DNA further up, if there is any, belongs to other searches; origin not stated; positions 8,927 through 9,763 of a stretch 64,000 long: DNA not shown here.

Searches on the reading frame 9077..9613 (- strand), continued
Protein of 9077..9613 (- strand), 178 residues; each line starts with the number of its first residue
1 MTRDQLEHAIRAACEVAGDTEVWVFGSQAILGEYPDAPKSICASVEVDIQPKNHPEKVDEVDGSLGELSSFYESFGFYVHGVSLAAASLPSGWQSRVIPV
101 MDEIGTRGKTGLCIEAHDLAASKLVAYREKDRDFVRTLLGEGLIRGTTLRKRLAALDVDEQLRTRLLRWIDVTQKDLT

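Call 33: search_solved_structures(query=A2, max_evalue=10, show_alignments=3)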
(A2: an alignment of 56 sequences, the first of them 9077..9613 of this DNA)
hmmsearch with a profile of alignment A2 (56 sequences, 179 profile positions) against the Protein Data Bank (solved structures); distinct sequences matched with E-value up to 10: 3.
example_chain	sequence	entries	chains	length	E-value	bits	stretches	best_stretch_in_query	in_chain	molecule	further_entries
3a7p_A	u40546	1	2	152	0.49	13.6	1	124-177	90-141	Autophagy protein 16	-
7d0i_B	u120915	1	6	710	0.74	13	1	67-153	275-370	Autophagy-related protein 9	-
7jlo_A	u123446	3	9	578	1.7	11.9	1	68-120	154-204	Autophagy-related protein 9A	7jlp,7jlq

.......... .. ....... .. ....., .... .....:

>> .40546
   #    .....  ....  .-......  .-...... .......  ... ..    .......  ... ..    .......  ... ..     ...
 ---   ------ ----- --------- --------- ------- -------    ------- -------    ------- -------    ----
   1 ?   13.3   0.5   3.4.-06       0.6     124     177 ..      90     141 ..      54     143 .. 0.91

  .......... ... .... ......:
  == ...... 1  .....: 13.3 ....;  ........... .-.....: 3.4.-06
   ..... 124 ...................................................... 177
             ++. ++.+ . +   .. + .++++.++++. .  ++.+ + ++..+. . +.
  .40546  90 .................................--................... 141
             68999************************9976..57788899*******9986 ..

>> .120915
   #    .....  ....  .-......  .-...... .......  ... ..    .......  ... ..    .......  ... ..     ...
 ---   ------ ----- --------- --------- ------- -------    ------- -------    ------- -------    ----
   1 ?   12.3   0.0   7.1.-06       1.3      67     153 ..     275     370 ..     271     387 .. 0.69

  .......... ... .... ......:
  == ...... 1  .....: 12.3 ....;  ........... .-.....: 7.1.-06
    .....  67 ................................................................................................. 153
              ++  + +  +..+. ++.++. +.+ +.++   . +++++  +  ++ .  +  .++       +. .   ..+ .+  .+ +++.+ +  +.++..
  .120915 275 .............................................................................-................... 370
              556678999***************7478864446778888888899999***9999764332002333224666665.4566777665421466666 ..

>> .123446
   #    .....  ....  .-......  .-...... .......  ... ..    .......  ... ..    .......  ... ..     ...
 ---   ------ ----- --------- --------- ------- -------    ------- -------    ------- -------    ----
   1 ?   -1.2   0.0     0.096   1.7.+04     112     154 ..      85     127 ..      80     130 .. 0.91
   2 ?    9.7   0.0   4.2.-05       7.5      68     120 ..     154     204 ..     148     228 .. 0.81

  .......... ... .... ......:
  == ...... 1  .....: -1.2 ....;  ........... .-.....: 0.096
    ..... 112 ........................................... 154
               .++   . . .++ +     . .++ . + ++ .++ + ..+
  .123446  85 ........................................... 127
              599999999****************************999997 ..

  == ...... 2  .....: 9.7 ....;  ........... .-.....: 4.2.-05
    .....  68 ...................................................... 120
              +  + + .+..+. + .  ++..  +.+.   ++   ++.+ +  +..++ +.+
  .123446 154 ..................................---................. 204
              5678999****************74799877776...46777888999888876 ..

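Call 43: search_protein_families(library=pfam, alignment_id=A3, max_evalue=0.00001)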
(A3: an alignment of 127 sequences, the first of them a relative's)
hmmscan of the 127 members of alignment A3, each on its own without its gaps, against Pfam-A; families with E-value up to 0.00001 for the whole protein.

A. member 1, L001:3080-3967:+ (295 aa): 1 family
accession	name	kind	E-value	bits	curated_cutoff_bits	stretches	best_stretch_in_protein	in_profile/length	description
PF19313.5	DUF5916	-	2.4e-06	27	22.6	1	14-72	50-99/572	Domain of unknown function (DUF5916)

B. families by the number of members that match (of 127 scanned): 121 families (the first 25 are shown)
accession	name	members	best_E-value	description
PF13635.12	DUF4143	4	7.4e-49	Domain of unknown function (DUF4143)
PF13173.12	AAA_14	4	6.6e-24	AAA domain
PF01850.27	PIN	4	2.6e-13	PIN domain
PF12704.14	MacB_PCD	2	1.1e-37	MacB-like periplasmic core domain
PF02687.27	FtsX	2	4e-26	FtsX-like permease C-terminal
PF02661.23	Fic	2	2.7e-18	Fic/DOC family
PF01837.22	HcyBio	1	4.2e-136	Homocysteine biosynthesis enzyme, sulfur-incorporation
PF01244.27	Peptidase_M19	1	6.1e-95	Membrane dipeptidase (Peptidase family M19)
PF01425.27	Amidase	1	8e-95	Amidase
PF00501.34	AMP-binding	1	4.4e-81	AMP-binding enzyme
PF03309.20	Pan_kinase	1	5.5e-73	Type III pantothenate kinase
PF00158.32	Sigma54_activat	1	9.1e-73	Sigma-54 interaction domain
PF13561.12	adh_short_C2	1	3.7e-67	Enoyl-(Acyl carrier protein) reductase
PF00724.26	Oxidored_FMN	1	1.9e-62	NADH:flavin oxidoreductase / NADH oxidase family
PF00144.29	Beta-lactamase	1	3.1e-60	Beta-lactamase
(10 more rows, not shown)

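Call 44: search_protein_families(library=padloc, alignment_id=A3, max_evalue=1e-8)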
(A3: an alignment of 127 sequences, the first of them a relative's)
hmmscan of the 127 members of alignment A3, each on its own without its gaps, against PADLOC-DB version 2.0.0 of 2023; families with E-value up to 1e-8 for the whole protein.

A. member 1, L001:3080-3967:+ (295 aa): 0 families

B. families by the number of members that match (of 127 scanned): 73 families (the first 25 are shown)
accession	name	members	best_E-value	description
PDLC04789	PDC-S01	5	1.2e-59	-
PDLC04790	PDC-S01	4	1.2e-102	-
PDLC04787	PDC-S01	4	6.4e-33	-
PDLC04791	PDC-S01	4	1.3e-26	-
PDLC04786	PDC-S01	3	1e-12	-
PDLC03963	SoFic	2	1e-116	-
PDLC04788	PDC-S01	2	9.8e-16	-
PDLC04836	PDC-S04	2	2e-14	-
PDLC04966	PDC-S24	2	3.6e-14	-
PDLC04840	PDC-S04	2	1e-11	-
PDLC04839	PDC-S04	2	1.2e-09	-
PDLC00662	HmaC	1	0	AAA+ ATPase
PDLC01995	RtcR_PspF2--CARF_AAA_HTH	1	1.2e-109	-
PDLC03553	REase_II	1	6e-84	Type II restriction enzyme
PDLC04638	PDC-M41A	1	3.1e-69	-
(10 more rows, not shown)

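Call 45: search_dna_similar(query=window:9077-9613:-, collection=plasmids, mode=protein, max_rows=15)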
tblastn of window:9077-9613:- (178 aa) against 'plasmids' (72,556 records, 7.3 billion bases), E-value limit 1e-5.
Records with a match: 60; places in all: 65; records where one place covers at least 80% of the query: 53.
Best place of each record, by identity: <60% 60.
By first word of the organism name: Rhodococcus 35; Cupriavidus 4; Mycolicibacterium 2; Hydrogenophaga 2; Mycobacterium 2; Polaromonas 2; Curtobacterium 1; Comamonas 1; Acidiphilium 1; Alicycliphilus 1; and 9 more.
By predicted mobility (MOB-suite, as given by PLSDB): conjugative 29; non-mobilizable 20; mobilizable 11.
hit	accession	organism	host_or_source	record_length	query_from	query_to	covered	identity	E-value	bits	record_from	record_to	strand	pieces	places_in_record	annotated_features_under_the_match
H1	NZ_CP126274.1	Curtobacterium sp. MCBD17_040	-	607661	1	159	89%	45.7%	2e-34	134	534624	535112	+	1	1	DUF6036 family nucleotidyltransferase | helix-turn-helix transcriptional regulator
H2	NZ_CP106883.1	Comamonas endophytica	Indosasa shibataeoides,cell culture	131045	1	169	95%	42.5%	3e-34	134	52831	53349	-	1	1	DUF6036 family nucleotidyltransferase | helix-turn-helix transcriptional regulator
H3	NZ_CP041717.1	Acidiphilium multivorum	Cell culture,activated sludge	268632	1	171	96%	40.6%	1e-32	129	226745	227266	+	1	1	DUF6036 family nucleotidyltransferase | hypothetical protein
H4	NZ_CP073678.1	Cupriavidus sp. KK10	Isolate,A bacterial consortium from ...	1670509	1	169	95%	39.3%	4e-32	127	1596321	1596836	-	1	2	none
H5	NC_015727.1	Cupriavidus necator N-1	soil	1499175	1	169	95%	39.1%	3e-24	136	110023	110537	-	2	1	record has no annotation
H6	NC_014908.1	Alicycliphilus denitrificans BC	-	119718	1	170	96%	38.8%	3e-30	122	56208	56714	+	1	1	DUF6036 family nucleotidyltransferase | hypothetical protein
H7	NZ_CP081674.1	Mycolicibacterium farcinogenes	Homo sapiens,skin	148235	1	157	88%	42.0%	5e-30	122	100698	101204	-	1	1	DUF6036 family nucleotidyltransferase | XRE family transcriptional regulator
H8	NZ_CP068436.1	Cupriavidus necator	heavy metal containmented soil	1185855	1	169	95%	38.7%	2e-31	125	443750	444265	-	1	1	none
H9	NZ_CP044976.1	Hydrogenophaga sp. PBL-H3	-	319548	1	169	95%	38.7%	4e-29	119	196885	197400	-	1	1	DUF6036 family nucleotidyltransferase | helix-turn-helix transcriptional regulator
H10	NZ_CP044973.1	Hydrogenophaga sp. PBL-H3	-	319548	1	169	95%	38.7%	4e-29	119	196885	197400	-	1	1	DUF6036 family nucleotidyltransferase | helix-turn-helix transcriptional regulator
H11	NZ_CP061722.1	Pseudarthrobacter sp. BIM B-2242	cell culture,paddy soil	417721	4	176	97%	37.6%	5e-27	113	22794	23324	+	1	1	DUF6036 family nucleotidyltransferase | helix-turn-helix domain-containing protein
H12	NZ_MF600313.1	Mycolicibacterium sp. CBMA 213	Soil,soil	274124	1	156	88%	41.7%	3e-30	122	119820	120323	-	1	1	DUF6036 family nucleotidyltransferase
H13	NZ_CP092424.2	Mycobacterium lentiflavum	-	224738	3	156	87%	42.2%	1e-31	126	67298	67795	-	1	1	DUF6036 family nucleotidyltransferase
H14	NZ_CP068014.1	Paenarthrobacter ureafaciens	cell culture,in the nicotine environment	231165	4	158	87%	41.9%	1e-31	126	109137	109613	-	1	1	DUF6036 family nucleotidyltransferase | hypothetical protein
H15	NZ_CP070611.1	Rhodococcus koreensis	cell culture,rhizosphere of apple ...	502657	5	153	79%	44.4%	8e-17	131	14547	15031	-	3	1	hypothetical protein (x2)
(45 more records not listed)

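Call 46: search_dna_similar(query=window:9077-9613:-, collection=phages, mode=protein, max_rows=10)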
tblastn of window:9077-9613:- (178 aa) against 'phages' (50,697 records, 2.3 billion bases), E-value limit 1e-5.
No match.

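Call 47: get_annotated_region(hit=H2, flank=4000)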
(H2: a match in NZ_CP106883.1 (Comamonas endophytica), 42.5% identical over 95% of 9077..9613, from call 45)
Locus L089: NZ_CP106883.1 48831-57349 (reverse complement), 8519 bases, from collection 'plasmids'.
description: Comamonas endophytica strain 5MLIR plasmid unnamed2, complete sequence
organism: Comamonas endophytica (NCBI taxid 2949090)
taxonomy: Bacteria; Pseudomonadota; Betaproteobacteria; Burkholderiales; Comamonadaceae; Comamonas; Comamonas endophytica
host: -; source: Indosasa shibataeoides,cell culture; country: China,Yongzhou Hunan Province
typing (MOB-suite, as given by PLSDB): non-mobilizable
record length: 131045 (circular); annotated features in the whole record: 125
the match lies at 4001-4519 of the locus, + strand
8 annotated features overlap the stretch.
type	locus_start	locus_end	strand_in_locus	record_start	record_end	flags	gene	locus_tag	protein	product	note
CDS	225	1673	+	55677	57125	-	-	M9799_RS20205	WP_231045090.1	AAA family ATPase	-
CDS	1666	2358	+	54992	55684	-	-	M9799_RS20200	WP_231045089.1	HNH endonuclease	-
CDS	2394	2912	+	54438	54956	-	-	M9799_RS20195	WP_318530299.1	tripartite tricarboxylate transporter substrate-binding protein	-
CDS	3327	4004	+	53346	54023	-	-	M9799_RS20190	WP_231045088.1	helix-turn-helix transcriptional regulator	-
CDS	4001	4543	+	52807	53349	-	-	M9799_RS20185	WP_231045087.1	DUF6036 family nucleotidyltransferase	-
CDS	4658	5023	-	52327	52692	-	-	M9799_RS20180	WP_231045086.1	DUF3703 domain-containing protein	-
CDS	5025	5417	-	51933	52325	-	-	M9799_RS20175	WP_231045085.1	hypothetical protein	-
CDS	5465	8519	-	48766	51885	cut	-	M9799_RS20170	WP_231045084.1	efflux RND transporter permease subunit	GO:0055085 - transmembrane transport [Evidence IEA]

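Call 48: get_annotated_region(hit=H7, flank=4000)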
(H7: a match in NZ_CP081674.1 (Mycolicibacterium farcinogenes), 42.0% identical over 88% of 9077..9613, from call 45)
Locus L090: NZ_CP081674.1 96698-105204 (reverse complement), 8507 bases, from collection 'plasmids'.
description: Mycolicibacterium farcinogenes strain BKK/CU-MFGFA-001 plasmid unnamed1, complete sequence
organism: Mycolicibacterium farcinogenes (NCBI taxid 1802)
taxonomy: Bacteria; Actinomycetota; Actinomycetes; Mycobacteriales; Mycobacteriaceae; Mycolicibacterium; Mycolicibacterium farcinogenes
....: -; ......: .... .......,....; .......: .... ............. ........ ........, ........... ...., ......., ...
typing (MOB-suite, as given by PLSDB): non-mobilizable
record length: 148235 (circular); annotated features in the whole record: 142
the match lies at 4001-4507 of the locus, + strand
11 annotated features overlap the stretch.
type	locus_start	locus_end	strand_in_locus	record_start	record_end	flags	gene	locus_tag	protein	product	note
CDS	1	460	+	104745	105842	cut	-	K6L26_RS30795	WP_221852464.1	XRE family transcriptional regulator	-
CDS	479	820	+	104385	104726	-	-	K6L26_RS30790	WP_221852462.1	hypothetical protein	-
CDS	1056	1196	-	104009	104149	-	-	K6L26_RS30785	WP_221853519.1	hypothetical protein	-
CDS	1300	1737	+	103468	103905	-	-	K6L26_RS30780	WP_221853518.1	DUF962 domain-containing protein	-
CDS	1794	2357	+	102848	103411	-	-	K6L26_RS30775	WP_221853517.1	TetR/AcrR family transcriptional regulator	GO:0006355 - regulation of DNA-templated transcription [Evidence IEA]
CDS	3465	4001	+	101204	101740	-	-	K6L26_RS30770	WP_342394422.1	XRE family transcriptional regulator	-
CDS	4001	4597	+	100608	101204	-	-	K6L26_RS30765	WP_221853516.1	DUF6036 family nucleotidyltransferase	-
CDS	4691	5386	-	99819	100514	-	-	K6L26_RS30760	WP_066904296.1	adenylate/guanylate cyclase domain-containing protein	-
CDS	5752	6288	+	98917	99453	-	-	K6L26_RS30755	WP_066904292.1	DUF4226 domain-containing protein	-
CDS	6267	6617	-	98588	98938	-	-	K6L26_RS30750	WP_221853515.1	hypothetical protein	-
CDS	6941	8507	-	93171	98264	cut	-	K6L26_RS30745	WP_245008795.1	helicase-related protein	-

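Call 53: search_protein_families(library=pfam, proteins=[L089:3327-4001:+, L090:3465-3998:+, L089:4001-4540:+, L090:4001-4594:+], max_evalue=1)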
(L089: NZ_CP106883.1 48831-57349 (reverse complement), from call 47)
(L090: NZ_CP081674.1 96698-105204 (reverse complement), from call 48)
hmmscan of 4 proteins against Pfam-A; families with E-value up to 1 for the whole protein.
L089:3327-4001:+ (225 aa): 5 families
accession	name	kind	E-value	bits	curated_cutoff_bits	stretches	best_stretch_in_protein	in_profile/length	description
PF13560.12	HTH_31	-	2.7e-10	40.9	27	1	16-74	1-60/64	Helix-turn-helix domain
PF01381.28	HTH_3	-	5.3e-08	33.2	23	1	21-70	1-50/55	Helix-turn-helix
PF12844.13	HTH_19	-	7.8e-06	26.2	30.2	1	18-56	1-41/64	Helix-turn-helix domain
PF13413.12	HTH_25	-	0.00022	21.4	24.6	1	20-54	1-35/62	Helix-turn-helix domain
PF09392.15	T3SS_needle_F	-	0.054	14.1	29.4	1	112-147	10-46/71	Type III secretion needle MxiH, YscF, SsaG, EprI, PscF, EscF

L090:3465-3998:+ (178 aa): 11 families
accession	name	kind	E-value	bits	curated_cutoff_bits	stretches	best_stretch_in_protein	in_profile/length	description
PF13744.12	HTH_37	-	3.1e-08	33.7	27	1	14-67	23-77/80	Helix-turn-helix domain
PF01381.28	HTH_3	-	5e-07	30.1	23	1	22-65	9-52/55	Helix-turn-helix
PF13560.12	HTH_31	-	7.9e-06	26.5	27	1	8-59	9-52/64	Helix-turn-helix domain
PF13443.12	HTH_26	-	2.4e-05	24.9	22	1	14-60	2-49/63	Cro/C1-type HTH DNA-binding domain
PF12802.13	MarR_2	-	0.00046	20.7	27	1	13-44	10-42/61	MarR family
PF13412.12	HTH_24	-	0.019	15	21.9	1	11-41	6-36/48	Winged helix-turn-helix DNA-binding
PF20432.4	Xre-like-HTH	-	0.033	14.9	25.8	1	13-57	14-58/63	Antitoxin Xre-like helix-turn-helix domain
PF17940.6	TetR_C_31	-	0.04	14.5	27.4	1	128-172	27-72/107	Tetracyclin repressor-like, C-terminal domain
PF17762.8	HTH_ParB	-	0.062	13.9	22.6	1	14-43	12-41/102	ParB HTH domain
PF13545.12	HTH_Crp_2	-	0.1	13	27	1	21-44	21-44/70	Crp-like helix-turn-helix domain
PF01047.28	MarR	-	0.14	12.5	24.6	1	14-43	9-38/59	MarR family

L089:4001-4540:+ (180 aa): 2 families
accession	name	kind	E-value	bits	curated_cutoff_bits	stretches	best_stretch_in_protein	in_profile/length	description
PF19502.5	DUF6036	-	2.1e-11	44.3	23.6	1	15-174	15-157/164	Nucleotidyltransferase of unknown function (DUF6036)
PF25103.1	DUF7811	-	0.18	11.9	27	1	116-157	25-66/124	Domain of unknown function (DUF7811)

L090:4001-4594:+ (198 aa): 3 families
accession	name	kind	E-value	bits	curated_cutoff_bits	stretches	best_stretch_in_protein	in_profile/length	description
PF19502.5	DUF6036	-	2.9e-11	43.9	23.6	1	10-175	7-144/164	Nucleotidyltransferase of unknown function (DUF6036)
PF07055.18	Eno-Rase_FAD_bd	-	0.16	12.7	25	1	70-91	39-60/64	Enoyl reductase FAD binding domain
PF20600.3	ExoX-like_C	-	0.21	11.4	26.5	1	118-130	18-30/30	Exodeoxyribonuclease X-like C-terminal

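Call 54: search_protein_families(library=ncbifam, proteins=[L089:3327-4001:+, L090:3465-3998:+, L089:4001-4540:+, L090:4001-4594:+], max_evalue=1)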
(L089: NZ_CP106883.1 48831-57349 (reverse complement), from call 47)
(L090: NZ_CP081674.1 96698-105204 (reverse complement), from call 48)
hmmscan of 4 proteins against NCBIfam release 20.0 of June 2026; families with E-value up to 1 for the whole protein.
L089:3327-4001:+ (225 aa): 8 families
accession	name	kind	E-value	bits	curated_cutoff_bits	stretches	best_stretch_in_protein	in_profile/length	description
TIGR03070.1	couple_hipB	subfamily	5.5e-09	35.9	71.65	1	16-70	2-56/58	type II toxin-antitoxin system Y4mF family antitoxin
NF041951.1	phage_RstR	subfamily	6.6e-06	26.3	80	1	16-75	2-61/108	RstR family transcriptional repressor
NF006015.0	PRK08154.1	subfamily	8.5e-06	25.1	204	1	10-68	24-82/314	anaerobic benzoate catabolism transcriptional regulator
NF007408.0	PRK09943.1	equivalog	0.00078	19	211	1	15-70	6-61/185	HTH-type transcriptional regulator PuuR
NF003162.0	PRK04140.1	equivalog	0.0024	16.9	263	1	18-69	128-179/317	transcriptional regulator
NF004760.0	PRK06091.1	subfamily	0.02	13.4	433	1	77-163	427-512/555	acyl-CoA synthetase FdrA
NF041677.1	trans_regClgR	equivalog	0.055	13.6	170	1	17-57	9-49/113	transcriptional regulator ClgR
NF007257.0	PRK09706.1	subfamily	0.063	13.1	101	1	16-72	5-61/135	transcriptional repressor DicA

L090:3465-3998:+ (178 aa): 7 families
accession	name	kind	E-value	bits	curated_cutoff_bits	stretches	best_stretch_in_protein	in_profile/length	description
TIGR03070.1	couple_hipB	subfamily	3e-05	23.9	71.65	1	21-65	14-58/58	type II toxin-antitoxin system Y4mF family antitoxin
TIGR02607.1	antidote_HigA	equivalog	0.0008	19.2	47.7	1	13-63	11-61/81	HigA family addiction module antitoxin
NF007408.0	PRK09943.1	equivalog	0.0052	16.4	211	1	12-65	10-63/185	HTH-type transcriptional regulator PuuR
NF007271.0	PRK09726.1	equivalog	0.042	13.8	79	1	16-42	19-45/88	type II toxin-antitoxin system antitoxin HipB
TIGR04111.1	BcepMu_gp16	hypoth_equivalog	0.067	13.1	34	1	17-49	8-40/55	phage-associated protein, BcepMu gp16 family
NF005514.0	PRK07122.1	subfamily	0.085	12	372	1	9-54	219-263/264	RNA polymerase sigma factor SigF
TIGR02937.1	sigma70-ECF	superfamily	0.15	11.7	42.9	1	9-44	121-155/165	sigma-70 family RNA polymerase sigma factor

L089:4001-4540:+ (180 aa): 0 families

L090:4001-4594:+ (198 aa): 0 families
